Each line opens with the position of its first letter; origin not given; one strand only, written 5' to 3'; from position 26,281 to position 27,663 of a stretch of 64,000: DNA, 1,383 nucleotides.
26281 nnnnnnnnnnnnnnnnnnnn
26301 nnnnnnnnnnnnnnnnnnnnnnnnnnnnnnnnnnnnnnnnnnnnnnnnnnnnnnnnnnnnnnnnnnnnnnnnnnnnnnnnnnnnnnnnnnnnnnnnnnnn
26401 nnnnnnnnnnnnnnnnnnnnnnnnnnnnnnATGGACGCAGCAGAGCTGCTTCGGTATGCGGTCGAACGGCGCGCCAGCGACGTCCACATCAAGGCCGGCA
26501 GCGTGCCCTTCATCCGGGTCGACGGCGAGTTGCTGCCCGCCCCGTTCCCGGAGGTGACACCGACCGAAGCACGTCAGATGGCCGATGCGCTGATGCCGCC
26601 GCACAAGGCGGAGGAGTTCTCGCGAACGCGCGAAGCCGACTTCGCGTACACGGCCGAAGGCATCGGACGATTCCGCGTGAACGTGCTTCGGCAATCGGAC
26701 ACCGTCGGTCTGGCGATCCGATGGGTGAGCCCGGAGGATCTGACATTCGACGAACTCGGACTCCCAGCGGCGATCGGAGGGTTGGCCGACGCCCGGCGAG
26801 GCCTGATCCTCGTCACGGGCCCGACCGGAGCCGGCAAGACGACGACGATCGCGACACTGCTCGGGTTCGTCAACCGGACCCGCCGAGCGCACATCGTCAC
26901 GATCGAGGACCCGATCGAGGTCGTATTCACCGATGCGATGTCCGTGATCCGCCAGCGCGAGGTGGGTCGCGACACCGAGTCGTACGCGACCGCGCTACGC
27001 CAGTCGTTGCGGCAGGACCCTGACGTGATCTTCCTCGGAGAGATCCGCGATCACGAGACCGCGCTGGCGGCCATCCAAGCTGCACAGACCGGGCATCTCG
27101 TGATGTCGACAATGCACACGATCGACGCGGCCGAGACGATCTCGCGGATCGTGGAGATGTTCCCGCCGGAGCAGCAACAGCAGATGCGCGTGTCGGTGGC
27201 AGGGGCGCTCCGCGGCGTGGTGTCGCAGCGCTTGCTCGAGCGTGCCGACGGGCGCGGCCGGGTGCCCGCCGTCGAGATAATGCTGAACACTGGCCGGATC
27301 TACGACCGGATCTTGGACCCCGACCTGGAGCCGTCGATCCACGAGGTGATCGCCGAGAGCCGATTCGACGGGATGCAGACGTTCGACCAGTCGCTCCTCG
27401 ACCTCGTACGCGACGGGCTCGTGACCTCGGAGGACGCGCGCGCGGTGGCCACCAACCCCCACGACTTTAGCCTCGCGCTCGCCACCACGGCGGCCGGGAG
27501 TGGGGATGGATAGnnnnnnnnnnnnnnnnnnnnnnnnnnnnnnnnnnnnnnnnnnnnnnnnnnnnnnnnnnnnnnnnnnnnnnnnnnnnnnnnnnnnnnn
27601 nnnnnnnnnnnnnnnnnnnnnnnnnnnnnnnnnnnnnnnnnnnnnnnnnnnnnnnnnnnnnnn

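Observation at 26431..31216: PilT-like ATPase translationally coupled to a 1200-aa STAND NTPase with a dead cyclase domain; no other pilus genes nearby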

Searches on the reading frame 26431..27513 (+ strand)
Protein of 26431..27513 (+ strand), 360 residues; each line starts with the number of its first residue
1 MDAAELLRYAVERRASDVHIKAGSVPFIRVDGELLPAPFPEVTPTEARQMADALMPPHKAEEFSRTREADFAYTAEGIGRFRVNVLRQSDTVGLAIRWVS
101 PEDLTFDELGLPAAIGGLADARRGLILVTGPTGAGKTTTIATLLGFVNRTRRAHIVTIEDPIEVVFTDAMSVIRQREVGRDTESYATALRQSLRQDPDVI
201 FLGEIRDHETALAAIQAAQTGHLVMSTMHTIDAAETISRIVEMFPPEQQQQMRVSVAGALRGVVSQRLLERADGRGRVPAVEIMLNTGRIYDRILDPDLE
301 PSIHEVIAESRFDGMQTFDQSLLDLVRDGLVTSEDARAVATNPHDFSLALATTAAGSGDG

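Call 7: search_protein_families(library=pfam, proteins=[window:26431-27513:+], max_evalue=0.1)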
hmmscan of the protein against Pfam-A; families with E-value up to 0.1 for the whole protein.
window:26431-27513:+ (360 aa): 20 families
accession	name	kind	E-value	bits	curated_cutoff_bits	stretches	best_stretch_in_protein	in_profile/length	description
PF00437.27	T2SSE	-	2.9e-49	168.1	24.9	1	7-276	16-285/370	Type II/IV secretion system protein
PF13401.12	AAA_22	-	2.3e-05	25.1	27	1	122-167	4-48/130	AAA domain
PF13191.12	AAA_16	-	3.7e-05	24.7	32.6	1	114-215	15-124/167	AAA ATPase domain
PF00004.35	AAA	-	0.0015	19.4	21.2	1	126-207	1-68/131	ATPase family associated with various cellular activities (AAA)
PF13173.12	AAA_14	-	0.0025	18.2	27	1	124-217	3-83/129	AAA domain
PF13476.12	AAA_23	-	0.0066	17.5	27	1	122-141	18-37/201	AAA domain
PF07728.20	AAA_5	-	0.0095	16.4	22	1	126-215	2-85/139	AAA domain (dynein-related subfamily)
PF00448.28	SRP54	-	0.0097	16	22.7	1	125-153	3-31/196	SRP54-type protein, GTPase domain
PF00005.33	ABC_tran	-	0.014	16.4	25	1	126-151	14-39/137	ABC transporter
PF13555.12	AAA_29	-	0.014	15.5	27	1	122-140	21-39/61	P-loop containing region of AAA domain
PF13245.12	AAA_19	-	0.015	15.9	25.1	1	121-159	9-42/134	AAA domain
PF02492.25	cobW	-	0.016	15.3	20.7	1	126-169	3-44/180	CobW/HypB/UreG, nucleotide-binding domain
PF20720.3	nSTAND3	-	0.029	14.5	27.2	1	123-145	17-39/155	Novel STAND NTPase 3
PF25199.1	nSTAND_NTPase5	-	0.031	14.5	34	0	120-144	38-62/145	Novel STAND NTPase 5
PF13604.12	AAA_30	-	0.035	14.3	27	1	114-150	9-45/191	AAA domain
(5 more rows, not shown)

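Call 8: search_protein_families(library=ncbifam, proteins=[window:26431-27513:+], max_evalue=0.1)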
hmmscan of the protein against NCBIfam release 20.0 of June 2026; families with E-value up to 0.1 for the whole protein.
window:26431-27513:+ (360 aa): 39 families (the best 25 are shown)
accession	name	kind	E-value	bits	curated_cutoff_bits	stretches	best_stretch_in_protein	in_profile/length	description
TIGR01420.1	pilT_fam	subfamily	2.7e-127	424.7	319.1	1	4-345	3-343/343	PilT/PilU family type 4a pilus ATPase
NF007755.0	PRK10436.1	equivalog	3.6e-44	151.2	617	1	5-272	91-358/465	type II secretion system protein GspE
TIGR02538.1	type_IV_pilB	equivalog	8e-44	150.2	675.65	1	123-270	316-453/564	type IV-A pilus assembly ATPase PilB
TIGR02525.1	plasmid_TraJ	equivalog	2.1e-42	145.4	368.3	1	121-278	147-307/372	plasmid transfer ATPase TraJ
TIGR02533.1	type_II_gspE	equivalog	5.3e-42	144.1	630.25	1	120-271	240-381/486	type II secretion system ATPase GspE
NF041000.1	ATPase_ComGA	equivalog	1.5e-41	142.1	300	1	79-270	80-266/267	competence type IV pilus ATPase ComGA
NF053534.1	T4PilAsmATPsTfpB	equivalog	1.6e-38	132.5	850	1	117-270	330-473/584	type IV pilus assembly ATPase TfpB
TIGR02524.1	dot_icm_DotB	equivalog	8.8e-38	130.4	463.3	1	5-300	8-315/358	Dot/Icm type IV secretion system ATPase DotB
NF058587.1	archaellum_moto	equivalog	3.3e-20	72.3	550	1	126-240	278-393/527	archaellum flagellar ATPase motor FlaI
TIGR02788.1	VirB11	equivalog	3.3e-16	59.2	249.95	1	122-248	143-270/308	P-type DNA transfer ATPase VirB11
TIGR02782.1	TrbB_P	equivalog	3.9e-15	55.9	304.55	1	124-266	137-278/303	P-type conjugative transfer ATPase TrbB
TIGR03819.1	heli_sec_ATPase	hypoth_equivalog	3.8e-14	52.6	373.15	1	122-241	177-298/340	TadA family conjugal transfer-associated ATPase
NF053672.1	bindosome_BasE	exception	8.1e-14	51.2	1000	1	125-257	272-407/512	bindosome assembly system ATPase subunit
NF010407.0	PRK13833.1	subfamily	4e-12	46.2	499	1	122-272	143-288/323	conjugal transfer protein TrbB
NF010425.0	PRK13851.1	equivalog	6e-12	45.1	461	1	123-240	162-280/344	type IV secretion system protein VirB11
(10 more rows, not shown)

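Call 11: find_encoding_contigs(protein=window:26431-27513:+, flank=10000, max_places=6)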
Protein window:26431-27513:+ (360 aa): no gene with exactly this product is on record in the collection.

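Call 36: find_homologous_proteins(query=window:26431-27513:+, max_evalue=1e-60)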
Query window:26431-27513:+ (360 aa): 7929 proteins with E <= 1e-60 among 8000 candidates; the best 120 are listed.
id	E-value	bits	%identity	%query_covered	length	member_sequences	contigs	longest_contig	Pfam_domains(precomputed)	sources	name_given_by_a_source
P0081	6.8e-228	773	100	100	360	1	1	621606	PF00437.27,PF13401.13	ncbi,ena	-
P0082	1.4e-209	713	92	99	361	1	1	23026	PF00437.27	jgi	jgi:twitching motility protein PilT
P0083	2.0e-208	709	90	99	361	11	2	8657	PF00437.27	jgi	jgi:twitching motility protein PilT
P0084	2.7e-208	709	92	99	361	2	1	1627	PF00437.27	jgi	jgi:twitching motility protein PilT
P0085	1.0e-207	707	92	99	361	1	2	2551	PF00437.27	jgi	jgi:twitching motility protein PilT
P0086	1.1e-207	707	91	99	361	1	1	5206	PF00437.27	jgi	jgi:twitching motility protein PilT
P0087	1.2e-207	707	91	99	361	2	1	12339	PF00437.27,PF13191.13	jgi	jgi:twitching motility protein PilT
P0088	6.9e-207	704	92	99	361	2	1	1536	PF00437.27,PF13191.13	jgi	jgi:twitching motility protein PilT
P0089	5.7e-206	701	90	99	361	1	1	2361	PF00437.27,PF13401.13,PF13191.13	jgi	-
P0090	2.0e-204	696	90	99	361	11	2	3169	PF00437.27,PF13191.13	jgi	jgi:twitching motility protein PilT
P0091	1.4e-203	693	89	99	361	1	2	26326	PF00437.27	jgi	jgi:twitching motility protein PilT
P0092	1.6e-203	693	87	100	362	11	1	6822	PF00437.27,PF13401.13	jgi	jgi:twitching motility protein PilT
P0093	2.6e-202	689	88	99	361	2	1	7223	PF00437.27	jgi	jgi:twitching motility protein PilT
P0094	4.3e-200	682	87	99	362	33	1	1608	PF00437.27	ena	-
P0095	4.8e-200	682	87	99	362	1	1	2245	PF00437.27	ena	-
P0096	5.7e-200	682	87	99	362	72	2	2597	PF00437.27,PF13191.13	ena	-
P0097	1.8e-199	680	87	99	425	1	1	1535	PF00437.27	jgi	jgi:twitching motility protein PilT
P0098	2.8e-199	679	87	100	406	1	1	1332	PF00437.27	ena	-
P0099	3.4e-199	679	85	100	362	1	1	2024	PF00437.27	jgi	jgi:twitching motility protein PilT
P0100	5.5e-199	678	87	96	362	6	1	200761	PF00437.27,PF13191.13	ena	-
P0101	4.7e-198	675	87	96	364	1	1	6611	PF00437.27,PF13191.13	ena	-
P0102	5.4e-198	675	85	100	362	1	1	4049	PF00437.27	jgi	jgi:twitching motility protein PilT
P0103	8.2e-198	674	86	99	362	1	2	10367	PF00437.27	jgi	jgi:twitching motility protein PilT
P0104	9.7e-198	674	87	99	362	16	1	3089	PF00437.27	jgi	jgi:twitching motility protein PilT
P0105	2.0e-196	670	86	99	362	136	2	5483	PF00437.27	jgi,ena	jgi:twitching motility protein PilT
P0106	2.3e-195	666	85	99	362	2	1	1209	PF00437.27,PF13191.13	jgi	jgi:twitching motility protein PilT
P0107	5.9e-195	665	85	100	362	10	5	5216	PF00437.27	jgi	jgi:twitching motility protein PilT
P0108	7.4e-194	661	85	100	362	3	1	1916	PF00437.27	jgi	jgi:twitching motility protein PilT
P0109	3.6e-191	653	85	97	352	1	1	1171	PF00437.27,PF13401.13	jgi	jgi:twitching motility protein PilT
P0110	5.7e-190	649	83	99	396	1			PF00437.27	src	-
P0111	6.3e-189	645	85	97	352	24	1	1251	PF00437.27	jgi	-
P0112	9.7e-189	645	85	99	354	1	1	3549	PF00437.27,PF13191.13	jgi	jgi:twitching motility protein PilT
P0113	6.1e-188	642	82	99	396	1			PF00437.27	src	-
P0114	3.4e-185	633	82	98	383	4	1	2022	PF00437.27,PF13191.13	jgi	jgi:twitching motility protein PilT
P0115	2.1e-183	627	80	99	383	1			PF00437.27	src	-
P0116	8.0e-183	625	80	99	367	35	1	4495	PF00437.27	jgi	jgi:twitching motility protein PilT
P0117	2.4e-182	624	80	99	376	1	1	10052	PF00437.27,PF13191.13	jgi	jgi:twitching motility protein PilT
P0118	4.8e-182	623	80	98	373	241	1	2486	PF00437.27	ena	-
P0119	7.6e-182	622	80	99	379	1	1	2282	PF00437.27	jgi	jgi:twitching motility protein PilT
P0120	1.1e-181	621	80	99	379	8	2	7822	PF00437.27,PF13191.13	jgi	jgi:twitching motility protein PilT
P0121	1.1e-181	621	80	98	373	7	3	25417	PF00437.27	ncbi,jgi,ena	-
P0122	1.4e-181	621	81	97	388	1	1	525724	PF00437.27,PF13191.13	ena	-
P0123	1.7e-181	621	80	99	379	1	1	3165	PF00437.27,PF13191.13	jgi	jgi:twitching motility protein PilT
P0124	1.7e-181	621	80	99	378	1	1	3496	PF00437.27,PF13191.13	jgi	jgi:twitching motility protein PilT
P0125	1.8e-181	621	80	99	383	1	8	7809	PF00437.27,PF13191.13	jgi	jgi:twitching motility protein PilT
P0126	2.0e-181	621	80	99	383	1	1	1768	PF00437.27,PF13191.13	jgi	jgi:twitching motility protein PilT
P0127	2.9e-181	620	80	98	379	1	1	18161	PF00437.27,PF13191.13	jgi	jgi:twitching motility protein PilT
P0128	4.5e-181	619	81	97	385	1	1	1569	PF00437.27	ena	-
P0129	1.2e-180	618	80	99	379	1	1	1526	PF00437.27,PF13191.13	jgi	jgi:twitching motility protein PilT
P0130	1.2e-180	618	80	99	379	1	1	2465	PF00437.27,PF13191.13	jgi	jgi:twitching motility protein PilT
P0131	1.4e-180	618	80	99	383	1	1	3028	PF00437.27,PF13191.13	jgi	jgi:twitching motility protein PilT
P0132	1.6e-180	618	79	99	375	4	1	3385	PF00437.27,PF13191.13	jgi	-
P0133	1.7e-180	618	80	99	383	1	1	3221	PF00437.27,PF13191.13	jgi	jgi:twitching motility protein PilT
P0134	2.7e-180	617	80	96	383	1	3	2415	PF00437.27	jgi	jgi:twitching motility protein PilT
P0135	3.1e-180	617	80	97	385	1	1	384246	PF00437.27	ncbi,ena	-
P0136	3.7e-180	616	80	99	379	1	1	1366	PF00437.27,PF13191.13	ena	-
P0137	4.6e-180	616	79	99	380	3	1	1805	PF00437.27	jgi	jgi:twitching motility protein PilT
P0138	6.0e-180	616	79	98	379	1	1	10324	PF00437.27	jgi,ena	jgi:twitching motility protein PilT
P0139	8.5e-180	615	80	97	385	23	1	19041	PF00437.27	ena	-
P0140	1.2e-179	615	79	99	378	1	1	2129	PF00437.27,PF13191.13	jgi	jgi:twitching motility protein PilT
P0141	1.7e-178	611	79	98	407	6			PF00437.27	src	-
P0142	2.2e-178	611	79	99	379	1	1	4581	PF00437.27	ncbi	-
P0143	2.7e-177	607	79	96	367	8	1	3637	PF00437.27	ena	-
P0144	1.2e-176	605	77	100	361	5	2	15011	PF00437.27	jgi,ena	-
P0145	1.6e-173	595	77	98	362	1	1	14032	PF00437.27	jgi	jgi:twitching motility protein PilT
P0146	9.4e-173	592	78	98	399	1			PF00437.27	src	-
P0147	4.4e-172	590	76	98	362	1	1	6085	PF00437.27,PF13604.13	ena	-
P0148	1.2e-169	582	72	98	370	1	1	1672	PF00437.27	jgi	-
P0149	5.1e-169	580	77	98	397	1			PF00437.27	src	-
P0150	6.7e-169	579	73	100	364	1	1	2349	PF00437.27,PF13604.13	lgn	-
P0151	1.4e-168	578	88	84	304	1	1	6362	PF00437.27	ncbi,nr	ncbi:MAG TPA: PilT/PilU family type 4a pilus ATPase, partial [Actinomycetota bacterium]|nr:PilT/PilU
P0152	2.5e-167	574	75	98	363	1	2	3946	PF00437.27,PF13604.13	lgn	-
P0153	2.3e-166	571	75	98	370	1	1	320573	PF00437.27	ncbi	ncbi:MAG: PilT/PilU family type 4a pilus ATPase [Actinomycetota bacterium]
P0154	3.0e-164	564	75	98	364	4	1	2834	PF00437.27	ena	-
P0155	3.7e-164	564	72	99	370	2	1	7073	PF00437.27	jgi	jgi:twitching motility protein PilT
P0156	1.1e-163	562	72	99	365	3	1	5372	PF00437.27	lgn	-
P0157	1.7e-161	555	72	99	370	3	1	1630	PF00437.27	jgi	jgi:twitching motility protein PilT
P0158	3.7e-161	554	72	99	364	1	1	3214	PF00437.27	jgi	jgi:twitching motility protein PilT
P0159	3.4e-160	551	72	98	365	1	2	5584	PF00437.27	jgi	jgi:twitching motility protein PilT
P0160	1.3e-159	549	70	99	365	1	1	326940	PF00437.27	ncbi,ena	-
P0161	1.6e-159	549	71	98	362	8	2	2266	PF00437.27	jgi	jgi:twitching motility protein PilT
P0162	2.2e-159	548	72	98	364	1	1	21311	PF00437.27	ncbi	ncbi:MAG: PilT/PilU family type 4a pilus ATPase [Actinomycetota bacterium]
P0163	3.5e-159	547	70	99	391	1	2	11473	PF00437.27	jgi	jgi:twitching motility protein PilT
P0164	4.8e-159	547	73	97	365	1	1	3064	PF00437.27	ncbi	-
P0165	6.9e-159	547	73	97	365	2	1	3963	PF00437.27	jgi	jgi:twitching motility protein PilT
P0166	9.1e-159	546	70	99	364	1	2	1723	PF00437.27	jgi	jgi:twitching motility protein PilT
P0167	1.9e-158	545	71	98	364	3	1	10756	PF00437.27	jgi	jgi:twitching motility protein PilT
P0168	2.4e-158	545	70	99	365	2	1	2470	PF00437.27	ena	-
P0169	2.7e-158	545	71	99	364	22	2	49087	PF00437.27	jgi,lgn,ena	-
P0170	5.5e-158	544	71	98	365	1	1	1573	PF00437.27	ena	-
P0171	7.0e-158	543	90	78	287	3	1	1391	PF00437.27,PF13191.13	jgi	jgi:twitching motility protein PilT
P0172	7.3e-158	543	72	98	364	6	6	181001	PF00437.27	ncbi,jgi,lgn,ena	jgi:twitching motility protein PilT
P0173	9.7e-158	543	69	99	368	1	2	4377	PF00437.27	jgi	jgi:twitching motility protein PilT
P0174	1.7e-157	542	70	97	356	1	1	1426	PF00437.27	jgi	jgi:twitching motility protein PilT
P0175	1.9e-157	542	72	98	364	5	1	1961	PF00437.27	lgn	-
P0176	5.4e-157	540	69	98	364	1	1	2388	PF00437.27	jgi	jgi:twitching motility protein PilT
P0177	6.7e-157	540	71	99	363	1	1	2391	PF00437.27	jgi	jgi:twitching motility protein PilT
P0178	3.3e-156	538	68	97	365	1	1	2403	PF00437.27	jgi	jgi:twitching motility protein PilT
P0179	3.7e-156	538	70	99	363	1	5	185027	PF00437.27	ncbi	-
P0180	4.5e-156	537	73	97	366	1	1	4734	PF00437.27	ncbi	ncbi:MAG: type IV pilus twitching motility protein PilT [Candidatus Velamenicoccus archaeovorus]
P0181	6.6e-156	537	69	99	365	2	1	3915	PF00437.27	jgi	jgi:twitching motility protein PilT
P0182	1.2e-155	536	70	99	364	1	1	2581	PF00437.27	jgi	jgi:twitching motility protein PilT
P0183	1.7e-155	535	70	97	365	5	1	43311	PF00437.27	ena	-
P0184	6.8e-155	533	69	99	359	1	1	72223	PF00437.27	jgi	jgi:twitching motility protein PilT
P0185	7.8e-155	533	70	99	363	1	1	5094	PF00437.27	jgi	jgi:twitching motility protein PilT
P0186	8.1e-155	533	68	100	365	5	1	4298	PF00437.27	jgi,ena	-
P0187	9.6e-155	533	70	99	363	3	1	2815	PF00437.27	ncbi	ncbi:MAG: type IV pilus twitching motility protein PilT [Actinomycetota bacterium]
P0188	1.2e-154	533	70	99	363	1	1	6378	PF00437.27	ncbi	ncbi:MAG: type IV pilus twitching motility protein PilT [Actinomycetota bacterium]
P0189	1.4e-154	532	69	99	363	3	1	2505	PF00437.27,PF13604.13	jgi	jgi:twitching motility protein PilT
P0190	2.6e-154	531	71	96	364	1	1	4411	PF00437.27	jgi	jgi:twitching motility protein PilT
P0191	3.7e-154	531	70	98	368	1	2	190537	PF00437.27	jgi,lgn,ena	-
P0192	3.7e-154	531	69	99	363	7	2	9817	PF00437.27,PF13401.13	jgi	jgi:twitching motility protein PilT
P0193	4.3e-154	531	69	99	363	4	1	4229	PF00437.27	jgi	jgi:twitching motility protein PilT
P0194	7.2e-154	530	69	99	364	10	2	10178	PF00437.27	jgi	jgi:twitching motility protein PilT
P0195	1.0e-153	529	70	99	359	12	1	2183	PF00437.27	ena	-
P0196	1.6e-153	529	80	84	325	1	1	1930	PF00437.27,PF13191.13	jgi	jgi:twitching motility protein PilT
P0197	1.6e-153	529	69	99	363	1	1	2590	PF00437.27,PF13401.13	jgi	jgi:twitching motility protein PilT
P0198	1.8e-153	529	70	98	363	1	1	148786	PF00437.27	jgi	jgi:twitching motility protein PilT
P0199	3.9e-153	528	67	98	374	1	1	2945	PF00437.27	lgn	-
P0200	4.9e-153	527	69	99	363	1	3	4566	PF00437.27,PF13401.13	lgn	-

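Call 37: find_encoding_contigs(protein=P0122, flank=10000, max_places=2)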
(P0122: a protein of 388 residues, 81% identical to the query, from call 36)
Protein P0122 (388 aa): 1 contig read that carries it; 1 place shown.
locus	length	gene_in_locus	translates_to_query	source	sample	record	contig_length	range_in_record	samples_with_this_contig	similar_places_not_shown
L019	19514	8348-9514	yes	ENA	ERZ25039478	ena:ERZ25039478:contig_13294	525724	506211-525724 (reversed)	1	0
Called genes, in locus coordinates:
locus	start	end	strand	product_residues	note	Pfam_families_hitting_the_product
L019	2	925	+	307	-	?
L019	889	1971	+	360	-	PF08386:Abhydrolase_4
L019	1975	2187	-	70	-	PF00563:EAL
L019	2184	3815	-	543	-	PF00989:PAS (weak), PF08448:PAS_4, PF08447:PAS_3 (weak), PF00990:GGDEF, PF00563:EAL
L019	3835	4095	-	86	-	-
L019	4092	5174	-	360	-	-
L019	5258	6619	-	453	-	PF00155:Aminotran_1_2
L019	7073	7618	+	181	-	PF00296:Bac_luciferase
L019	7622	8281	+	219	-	-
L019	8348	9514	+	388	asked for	PF00437:T2SSE, PF13191:AAA_16 (faint)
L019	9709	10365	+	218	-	-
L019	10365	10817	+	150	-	-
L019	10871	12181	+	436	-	PF13424:TPR_12 (weak)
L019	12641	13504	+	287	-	PF00291:PALP, PF07992:Pyr_redox_2 (weak), PF01946:Thi4 (weak), PF00070:Pyr_redox (weak), PF00890:FAD_binding_2, PF01266:DAO, PF13450:NAD_binding_8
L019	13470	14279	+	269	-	PF01266:DAO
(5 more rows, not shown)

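Call 38: find_encoding_contigs(protein=P0153, flank=10000, max_places=2)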
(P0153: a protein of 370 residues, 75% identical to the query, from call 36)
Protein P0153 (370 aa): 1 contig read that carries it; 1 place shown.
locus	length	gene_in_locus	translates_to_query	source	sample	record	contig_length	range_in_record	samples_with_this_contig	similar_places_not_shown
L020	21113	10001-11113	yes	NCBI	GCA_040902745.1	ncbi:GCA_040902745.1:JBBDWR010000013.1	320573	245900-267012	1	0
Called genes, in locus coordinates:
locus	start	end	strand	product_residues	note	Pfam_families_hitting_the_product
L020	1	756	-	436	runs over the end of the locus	-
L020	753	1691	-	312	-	-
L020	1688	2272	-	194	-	PF12389:Peptidase_M73 (weak)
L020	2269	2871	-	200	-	-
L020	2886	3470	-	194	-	PF12389:Peptidase_M73 (weak)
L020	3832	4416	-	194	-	PF12389:Peptidase_M73 (weak)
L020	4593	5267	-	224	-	PF00072:Response_reg, PF13384:HTH_23 (faint), PF13936:HTH_38 (faint), PF08281:Sigma70_r4_2, PF00196:GerE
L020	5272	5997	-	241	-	PF00512:HisKA, PF02518:HATPase_c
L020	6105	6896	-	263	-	PF02548:Pantoate_transf, PF13714:PEP_mutase (weak)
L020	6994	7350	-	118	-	-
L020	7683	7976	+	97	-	PF01250:Ribosomal_S6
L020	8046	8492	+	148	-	PF00436:SSB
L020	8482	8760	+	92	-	PF01084:Ribosomal_S18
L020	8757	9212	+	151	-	PF01281:Ribosomal_L9_N, PF03948:Ribosomal_L9_C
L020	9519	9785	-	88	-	-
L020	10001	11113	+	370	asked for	PF00437:T2SSE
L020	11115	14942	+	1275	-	PF12773:DZR (faint), PF13424:TPR_12 (faint)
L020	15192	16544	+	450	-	PF00772:DnaB, PF13481:AAA_25, PF03796:DnaB_C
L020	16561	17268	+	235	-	PF00730:HhH-GPD, PF10576:EndIII_4Fe-2S (faint)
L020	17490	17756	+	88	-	PF18936:DUF5684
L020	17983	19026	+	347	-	PF02885:Glycos_trans_3N, PF00591:Glycos_transf_3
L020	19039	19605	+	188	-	PF06559:DCD_N, PF22769:DCD, PF22569:DCD_C, PF00692:dUTPase (weak)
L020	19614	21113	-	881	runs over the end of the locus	-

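Call 39: find_encoding_contigs(protein=P0160, flank=10000, max_places=2)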
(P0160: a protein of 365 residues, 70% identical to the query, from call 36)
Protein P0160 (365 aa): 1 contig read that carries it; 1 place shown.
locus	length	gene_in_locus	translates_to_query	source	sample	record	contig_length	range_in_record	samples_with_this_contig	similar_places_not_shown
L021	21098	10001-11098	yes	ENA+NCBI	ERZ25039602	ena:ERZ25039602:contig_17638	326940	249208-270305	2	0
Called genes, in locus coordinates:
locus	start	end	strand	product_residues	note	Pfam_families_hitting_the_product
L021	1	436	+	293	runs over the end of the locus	PF08501:Shikimate_dh_N, PF18317:SDH_C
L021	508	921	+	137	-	-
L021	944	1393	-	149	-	PF13690:CheX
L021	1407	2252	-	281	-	PF03705:CheR_N, PF01739:CheR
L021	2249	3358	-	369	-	PF00072:Response_reg, PF01339:CheB_methylest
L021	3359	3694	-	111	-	PF00072:Response_reg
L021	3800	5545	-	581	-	PF12729:4HB_MCP_1 (weak), PF00672:HAMP, PF00015:MCPsignal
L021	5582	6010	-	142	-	PF01584:CheW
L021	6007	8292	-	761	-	PF01627:Hpt, PF02895:H-kinase_dim, PF02518:HATPase_c, PF01584:CheW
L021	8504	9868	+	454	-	-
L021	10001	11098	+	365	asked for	PF00437:T2SSE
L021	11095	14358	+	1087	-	PF13191:AAA_16, PF13401:AAA_22 (weak), PF17874:TPR_MalT (weak), PF13424:TPR_12 (weak)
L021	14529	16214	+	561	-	PF05157:MshEN, PF00437:T2SSE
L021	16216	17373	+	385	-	PF00437:T2SSE, PF13401:AAA_22 (weak)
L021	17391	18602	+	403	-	PF28597:T2SSF_N, PF00482:T2SSF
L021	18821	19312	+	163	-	PF07963:N_methyl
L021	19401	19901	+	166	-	PF07963:N_methyl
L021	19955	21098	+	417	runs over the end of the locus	PF07963:N_methyl, PF13620:CarboxypepD_reg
